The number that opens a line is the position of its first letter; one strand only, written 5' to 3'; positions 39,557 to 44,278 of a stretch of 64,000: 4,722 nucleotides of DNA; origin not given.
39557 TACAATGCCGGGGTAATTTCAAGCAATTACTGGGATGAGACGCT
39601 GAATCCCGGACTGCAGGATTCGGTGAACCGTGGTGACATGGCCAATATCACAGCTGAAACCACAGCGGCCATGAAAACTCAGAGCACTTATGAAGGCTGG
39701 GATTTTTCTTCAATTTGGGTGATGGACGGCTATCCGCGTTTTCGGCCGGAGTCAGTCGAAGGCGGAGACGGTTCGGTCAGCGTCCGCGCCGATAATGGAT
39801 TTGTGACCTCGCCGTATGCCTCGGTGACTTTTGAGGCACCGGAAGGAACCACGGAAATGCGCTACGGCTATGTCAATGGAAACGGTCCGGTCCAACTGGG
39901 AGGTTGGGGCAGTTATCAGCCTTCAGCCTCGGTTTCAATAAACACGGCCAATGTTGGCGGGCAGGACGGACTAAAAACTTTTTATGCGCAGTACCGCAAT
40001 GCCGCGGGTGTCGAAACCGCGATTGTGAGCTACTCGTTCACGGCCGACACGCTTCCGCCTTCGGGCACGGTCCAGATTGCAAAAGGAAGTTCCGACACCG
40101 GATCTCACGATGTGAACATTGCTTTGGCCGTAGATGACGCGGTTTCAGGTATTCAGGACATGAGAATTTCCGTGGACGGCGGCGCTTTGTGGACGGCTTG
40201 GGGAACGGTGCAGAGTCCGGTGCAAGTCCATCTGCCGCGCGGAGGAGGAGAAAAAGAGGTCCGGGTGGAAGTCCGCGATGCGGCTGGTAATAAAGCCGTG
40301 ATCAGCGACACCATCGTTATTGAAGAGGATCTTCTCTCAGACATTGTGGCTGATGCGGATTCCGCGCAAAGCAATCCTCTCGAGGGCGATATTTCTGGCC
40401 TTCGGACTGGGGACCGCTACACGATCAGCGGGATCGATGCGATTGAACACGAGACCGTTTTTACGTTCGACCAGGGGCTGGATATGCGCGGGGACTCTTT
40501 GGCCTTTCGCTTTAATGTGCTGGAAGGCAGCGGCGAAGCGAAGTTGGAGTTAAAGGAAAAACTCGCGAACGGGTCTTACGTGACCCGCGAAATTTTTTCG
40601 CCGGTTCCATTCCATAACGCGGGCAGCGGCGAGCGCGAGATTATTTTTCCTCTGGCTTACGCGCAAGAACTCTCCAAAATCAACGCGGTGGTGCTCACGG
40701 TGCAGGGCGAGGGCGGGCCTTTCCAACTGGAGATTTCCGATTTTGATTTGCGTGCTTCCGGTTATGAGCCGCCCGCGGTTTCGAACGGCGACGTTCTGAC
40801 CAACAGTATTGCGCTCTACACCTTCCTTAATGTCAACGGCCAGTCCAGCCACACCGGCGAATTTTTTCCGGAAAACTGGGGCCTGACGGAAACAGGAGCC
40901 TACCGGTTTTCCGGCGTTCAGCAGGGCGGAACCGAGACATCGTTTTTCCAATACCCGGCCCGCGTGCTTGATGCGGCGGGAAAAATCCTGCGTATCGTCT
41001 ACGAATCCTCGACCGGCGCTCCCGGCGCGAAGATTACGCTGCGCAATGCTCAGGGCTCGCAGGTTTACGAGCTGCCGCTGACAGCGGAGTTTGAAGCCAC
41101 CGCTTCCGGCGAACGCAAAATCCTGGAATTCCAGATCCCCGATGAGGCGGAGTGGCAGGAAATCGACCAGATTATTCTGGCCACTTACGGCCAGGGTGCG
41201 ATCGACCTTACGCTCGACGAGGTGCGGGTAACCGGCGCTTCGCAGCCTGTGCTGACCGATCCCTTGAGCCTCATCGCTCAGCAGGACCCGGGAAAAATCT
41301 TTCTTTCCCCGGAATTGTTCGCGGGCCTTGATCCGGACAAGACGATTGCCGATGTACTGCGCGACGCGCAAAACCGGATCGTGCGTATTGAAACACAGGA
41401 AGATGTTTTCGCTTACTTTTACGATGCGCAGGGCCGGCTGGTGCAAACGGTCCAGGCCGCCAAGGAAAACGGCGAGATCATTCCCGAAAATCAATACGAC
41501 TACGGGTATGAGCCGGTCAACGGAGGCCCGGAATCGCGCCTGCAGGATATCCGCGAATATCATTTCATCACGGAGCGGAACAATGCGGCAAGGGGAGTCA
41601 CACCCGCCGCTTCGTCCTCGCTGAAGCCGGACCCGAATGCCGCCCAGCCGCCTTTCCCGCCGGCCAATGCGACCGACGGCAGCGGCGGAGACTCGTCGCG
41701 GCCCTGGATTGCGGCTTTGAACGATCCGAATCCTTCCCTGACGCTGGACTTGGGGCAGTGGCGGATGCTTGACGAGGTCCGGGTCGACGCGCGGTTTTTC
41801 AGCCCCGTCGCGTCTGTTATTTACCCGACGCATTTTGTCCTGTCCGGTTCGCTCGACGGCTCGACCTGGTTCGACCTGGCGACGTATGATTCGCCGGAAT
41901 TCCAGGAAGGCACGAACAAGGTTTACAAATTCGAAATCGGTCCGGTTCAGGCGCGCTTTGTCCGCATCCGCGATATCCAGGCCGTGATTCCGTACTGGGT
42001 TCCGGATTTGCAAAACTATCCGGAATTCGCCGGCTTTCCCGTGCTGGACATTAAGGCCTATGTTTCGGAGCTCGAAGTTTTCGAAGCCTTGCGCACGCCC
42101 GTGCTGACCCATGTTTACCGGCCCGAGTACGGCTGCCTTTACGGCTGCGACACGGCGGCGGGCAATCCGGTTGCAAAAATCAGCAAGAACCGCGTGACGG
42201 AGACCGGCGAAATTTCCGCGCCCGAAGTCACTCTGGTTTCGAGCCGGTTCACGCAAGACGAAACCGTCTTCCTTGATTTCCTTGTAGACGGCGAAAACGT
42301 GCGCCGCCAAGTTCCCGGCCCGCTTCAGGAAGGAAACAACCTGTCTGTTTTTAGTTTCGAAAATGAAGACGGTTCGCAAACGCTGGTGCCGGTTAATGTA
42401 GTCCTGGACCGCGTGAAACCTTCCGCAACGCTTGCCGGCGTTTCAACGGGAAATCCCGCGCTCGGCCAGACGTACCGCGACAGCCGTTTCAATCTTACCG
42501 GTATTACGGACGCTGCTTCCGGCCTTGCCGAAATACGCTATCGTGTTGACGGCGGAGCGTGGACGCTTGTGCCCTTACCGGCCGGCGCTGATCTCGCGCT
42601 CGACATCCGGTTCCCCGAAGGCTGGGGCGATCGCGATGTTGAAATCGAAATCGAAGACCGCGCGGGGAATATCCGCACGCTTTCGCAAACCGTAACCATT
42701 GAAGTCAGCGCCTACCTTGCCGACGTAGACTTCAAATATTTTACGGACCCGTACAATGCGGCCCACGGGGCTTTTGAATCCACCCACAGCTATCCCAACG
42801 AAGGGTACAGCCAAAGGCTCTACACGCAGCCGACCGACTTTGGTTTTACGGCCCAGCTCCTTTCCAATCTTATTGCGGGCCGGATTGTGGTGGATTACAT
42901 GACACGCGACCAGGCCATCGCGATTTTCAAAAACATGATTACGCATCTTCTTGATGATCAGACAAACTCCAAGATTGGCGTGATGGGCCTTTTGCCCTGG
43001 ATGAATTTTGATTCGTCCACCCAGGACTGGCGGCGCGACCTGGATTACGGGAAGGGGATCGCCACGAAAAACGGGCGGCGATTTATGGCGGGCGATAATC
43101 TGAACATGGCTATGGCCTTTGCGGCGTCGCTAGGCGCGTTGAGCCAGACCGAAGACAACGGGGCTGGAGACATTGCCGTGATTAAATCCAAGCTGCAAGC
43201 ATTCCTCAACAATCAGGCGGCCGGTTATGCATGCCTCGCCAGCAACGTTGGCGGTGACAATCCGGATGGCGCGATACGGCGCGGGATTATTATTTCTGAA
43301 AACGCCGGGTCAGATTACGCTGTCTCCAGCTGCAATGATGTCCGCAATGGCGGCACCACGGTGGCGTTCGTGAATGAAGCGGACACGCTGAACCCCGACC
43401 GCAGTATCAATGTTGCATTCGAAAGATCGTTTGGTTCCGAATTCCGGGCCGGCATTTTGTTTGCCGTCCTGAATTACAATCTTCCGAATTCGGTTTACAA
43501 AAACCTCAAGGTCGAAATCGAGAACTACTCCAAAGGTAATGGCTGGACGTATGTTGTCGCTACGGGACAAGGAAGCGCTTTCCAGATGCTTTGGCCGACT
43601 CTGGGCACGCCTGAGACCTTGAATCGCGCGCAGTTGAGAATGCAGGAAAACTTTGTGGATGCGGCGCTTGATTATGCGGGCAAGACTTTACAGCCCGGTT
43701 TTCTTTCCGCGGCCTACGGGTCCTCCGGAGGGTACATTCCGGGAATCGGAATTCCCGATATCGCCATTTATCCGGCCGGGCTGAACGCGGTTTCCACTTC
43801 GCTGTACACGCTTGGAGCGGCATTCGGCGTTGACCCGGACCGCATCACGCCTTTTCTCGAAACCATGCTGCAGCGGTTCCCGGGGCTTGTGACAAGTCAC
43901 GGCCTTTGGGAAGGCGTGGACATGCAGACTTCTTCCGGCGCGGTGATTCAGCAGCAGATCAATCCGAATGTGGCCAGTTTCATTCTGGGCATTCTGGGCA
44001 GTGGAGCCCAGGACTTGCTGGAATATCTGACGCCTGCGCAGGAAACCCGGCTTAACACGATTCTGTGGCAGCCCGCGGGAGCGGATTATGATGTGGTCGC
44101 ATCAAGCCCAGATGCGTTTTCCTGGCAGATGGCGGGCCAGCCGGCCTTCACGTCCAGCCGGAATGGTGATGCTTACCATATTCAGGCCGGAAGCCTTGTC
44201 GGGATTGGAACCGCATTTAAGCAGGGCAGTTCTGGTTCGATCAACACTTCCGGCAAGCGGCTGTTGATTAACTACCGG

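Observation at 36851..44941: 2696-aa secreted multidomain protein directly downstream of a LacI-family regulator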

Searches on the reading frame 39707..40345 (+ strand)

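Call 37: search_protein_families(library=pfam, proteins=[window:39707-40345:+], max_evalue=10)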
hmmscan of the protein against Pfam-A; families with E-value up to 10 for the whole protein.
window:39707-40345:+ (213 aa): 5 families
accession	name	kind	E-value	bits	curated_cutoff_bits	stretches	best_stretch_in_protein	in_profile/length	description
PF02753.23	PapD_C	-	0.026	15.3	22.8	1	20-60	17-59/63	Pili assembly chaperone PapD, C-terminal domain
PF19078.6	Big_12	-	0.052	14.2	27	1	114-162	1-48/102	Bacterial Ig-like domain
PF24991.2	Ig_NUP210_4th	-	0.22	11.7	25.2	1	183-210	12-39/79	NUP210 forth Ig-like domain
PF02018.23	CBM_4_9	-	0.28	12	25.9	0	161-206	16-60/136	Carbohydrate binding domain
PF21834.1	DUF6894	-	0.53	10.9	24.1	1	177-195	42-61/69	Domain of unknown function (DUF6894)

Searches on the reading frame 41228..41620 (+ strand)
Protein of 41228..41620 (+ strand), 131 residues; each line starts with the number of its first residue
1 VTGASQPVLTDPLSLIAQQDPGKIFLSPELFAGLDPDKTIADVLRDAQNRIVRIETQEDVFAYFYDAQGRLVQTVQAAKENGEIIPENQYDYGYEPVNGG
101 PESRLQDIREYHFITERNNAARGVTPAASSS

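Call 37: search_protein_families(library=pfam, proteins=[window:41228-41620:+], max_evalue=10)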
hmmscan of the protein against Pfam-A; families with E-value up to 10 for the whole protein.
window:41228-41620:+ (131 aa): 2 families
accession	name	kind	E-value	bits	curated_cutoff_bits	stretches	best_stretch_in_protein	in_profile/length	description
PF05593.20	RHS_repeat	-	0.00023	21.9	22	1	46-78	2-35/38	RHS Repeat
PF12108.13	SF3a60_bindingd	-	0.22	12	22.3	1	103-112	13-22/27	Splicing factor SF3a60 binding domain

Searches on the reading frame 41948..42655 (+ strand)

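Call 37: search_protein_families(library=pfam, proteins=[window:41948-42655:+], max_evalue=10)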
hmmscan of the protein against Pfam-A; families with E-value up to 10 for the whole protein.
window:41948-42655:+ (236 aa): 1 family
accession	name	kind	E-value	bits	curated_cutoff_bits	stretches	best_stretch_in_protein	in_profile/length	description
PF12245.14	Big_3_2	-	0.15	12.7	23.3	1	171-200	25-54/122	Bacterial Ig-like domain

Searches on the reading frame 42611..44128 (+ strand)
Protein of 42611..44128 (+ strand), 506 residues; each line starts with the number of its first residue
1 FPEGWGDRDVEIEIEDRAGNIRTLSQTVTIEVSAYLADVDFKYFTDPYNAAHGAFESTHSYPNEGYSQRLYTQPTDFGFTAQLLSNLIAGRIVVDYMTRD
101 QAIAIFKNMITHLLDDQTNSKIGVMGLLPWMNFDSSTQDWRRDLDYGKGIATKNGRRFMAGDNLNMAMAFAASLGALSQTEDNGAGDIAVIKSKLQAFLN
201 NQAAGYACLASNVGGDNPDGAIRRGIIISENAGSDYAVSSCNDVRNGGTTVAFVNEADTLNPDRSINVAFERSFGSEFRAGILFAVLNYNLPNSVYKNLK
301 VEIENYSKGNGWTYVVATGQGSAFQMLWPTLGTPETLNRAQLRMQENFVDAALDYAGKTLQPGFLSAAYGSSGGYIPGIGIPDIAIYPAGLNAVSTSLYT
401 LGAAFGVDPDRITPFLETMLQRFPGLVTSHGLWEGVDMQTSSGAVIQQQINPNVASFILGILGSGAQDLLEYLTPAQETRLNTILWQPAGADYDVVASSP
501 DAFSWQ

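Call 23: find_homologous_proteins(query=window:42611-44128:+)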
Query window:42611-44128:+ (506 aa): 8 proteins with E <= 0.001 among 8000 candidates.
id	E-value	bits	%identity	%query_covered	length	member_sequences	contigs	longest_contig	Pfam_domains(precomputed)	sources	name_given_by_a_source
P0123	1.7e-80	289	38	100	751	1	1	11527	-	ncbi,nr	ncbi:MAG TPA: hypothetical protein VD913_00795, partial [bacterium]|nr:hypothetical protein [bacteri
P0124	1.4e-72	263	37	92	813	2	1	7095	-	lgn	-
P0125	5.3e-59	218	36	80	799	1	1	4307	PF05593.20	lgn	-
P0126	1.3e-37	148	27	88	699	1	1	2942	-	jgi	jgi:hypothetical protein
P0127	1.6e-34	137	32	63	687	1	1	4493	-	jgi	-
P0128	5.9e-33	132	27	84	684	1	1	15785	-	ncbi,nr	ncbi:MAG: hypothetical protein K9M45_05295 [Kiritimatiellales bacterium]|nr:hypothetical protein [Ki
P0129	3.9e-30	123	25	85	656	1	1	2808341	-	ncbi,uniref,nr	ncbi:hypothetical protein PQO03_03875 [Lentisphaera profundi]|uniref:Uncharacterized protein n=1 Tax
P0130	2.5e-24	104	45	29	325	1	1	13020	-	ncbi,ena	-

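Call 37: search_protein_families(library=pfam, proteins=[P0129, P0128], max_evalue=10)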
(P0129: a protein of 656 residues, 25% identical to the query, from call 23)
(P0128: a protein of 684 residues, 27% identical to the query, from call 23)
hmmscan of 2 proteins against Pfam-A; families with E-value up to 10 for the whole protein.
P0129 (656 aa): 0 families

P0128 (684 aa): 0 families

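Call 47: find_encoding_contigs(protein=P0129, flank=10000, max_places=2)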
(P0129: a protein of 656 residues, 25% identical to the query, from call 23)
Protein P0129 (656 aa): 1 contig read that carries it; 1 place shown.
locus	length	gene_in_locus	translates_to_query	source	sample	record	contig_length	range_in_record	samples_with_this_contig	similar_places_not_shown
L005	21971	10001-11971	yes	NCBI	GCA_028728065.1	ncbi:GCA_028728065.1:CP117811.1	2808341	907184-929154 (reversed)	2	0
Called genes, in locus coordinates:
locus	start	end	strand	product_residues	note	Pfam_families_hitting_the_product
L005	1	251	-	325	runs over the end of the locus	-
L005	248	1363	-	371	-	-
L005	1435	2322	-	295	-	PF00702:Hydrolase, PF12710:HAD, PF08282:Hydrolase_3 (weak)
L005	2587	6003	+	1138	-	PF21958:SOGP_N, PF06165:GH94_b-supersand (weak), PF21250:SOGP_2nd, PF17167:Glyco_hydro_94, PF21270:SOGP_4th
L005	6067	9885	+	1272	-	PF06165:GH94_b-supersand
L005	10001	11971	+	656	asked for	-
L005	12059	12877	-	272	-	PF06439:3keto-disac_hyd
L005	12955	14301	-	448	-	PF01476:LysM, PF23446:LysM1_NFP_LYK (faint), PF23462:LysM3_NFP (faint), PF23473:LysM3_LYK4_5 (faint), PF23577:LysM_RLK (faint), PF01476:LysM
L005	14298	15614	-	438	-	PF08245:Mur_ligase_M, PF02875:Mur_ligase_C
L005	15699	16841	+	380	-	PF00696:AA_kinase, PF01472:PUA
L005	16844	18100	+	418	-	PF00171:Aldedh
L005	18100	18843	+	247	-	PF01728:FtsJ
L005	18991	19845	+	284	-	PF19293:CdaA_N (weak), PF02457:DAC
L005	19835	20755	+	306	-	PF07949:YbbR (faint)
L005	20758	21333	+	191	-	PF14512:TM1586_NiRdase (weak), PF00881:Nitroreductase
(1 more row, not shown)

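Call 48: find_encoding_contigs(protein=P0128, flank=10000, max_places=2)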
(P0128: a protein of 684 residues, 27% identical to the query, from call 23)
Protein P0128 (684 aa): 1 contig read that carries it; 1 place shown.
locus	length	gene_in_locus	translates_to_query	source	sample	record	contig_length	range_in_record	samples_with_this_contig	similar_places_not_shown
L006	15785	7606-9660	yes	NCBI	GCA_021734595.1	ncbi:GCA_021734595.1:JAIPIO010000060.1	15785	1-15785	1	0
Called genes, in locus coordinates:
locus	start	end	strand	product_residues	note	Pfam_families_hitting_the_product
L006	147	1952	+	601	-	PF00884:Sulfatase, PF01663:Phosphodiest, PF02995:DUF229, PF16347:SGSH_C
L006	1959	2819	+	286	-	PF14498:Glyco_hyd_65N_2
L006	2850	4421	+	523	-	PF22124:Glyco_hydro_95_cat, PF21307:Glyco_hydro_95_C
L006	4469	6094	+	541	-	PF03629:SASA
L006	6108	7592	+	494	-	PF00884:Sulfatase, PF01663:Phosphodiest, PF16347:SGSH_C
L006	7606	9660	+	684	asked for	-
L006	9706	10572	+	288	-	PF00561:Abhydrolase_1, PF12146:Hydrolase_4, PF12697:Abhydrolase_6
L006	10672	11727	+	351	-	PF13229:Beta_helix (faint)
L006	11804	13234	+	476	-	PF00884:Sulfatase, PF01663:Phosphodiest (faint), PF14707:Sulfatase_C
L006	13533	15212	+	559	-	PF00884:Sulfatase, PF16347:SGSH_C (weak)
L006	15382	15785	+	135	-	?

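Call 83: search_protein_families(library=ncbifam, proteins=[P0129], max_evalue=1)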
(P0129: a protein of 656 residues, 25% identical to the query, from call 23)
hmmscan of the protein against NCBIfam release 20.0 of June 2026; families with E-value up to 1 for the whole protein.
P0129 (656 aa): 0 families
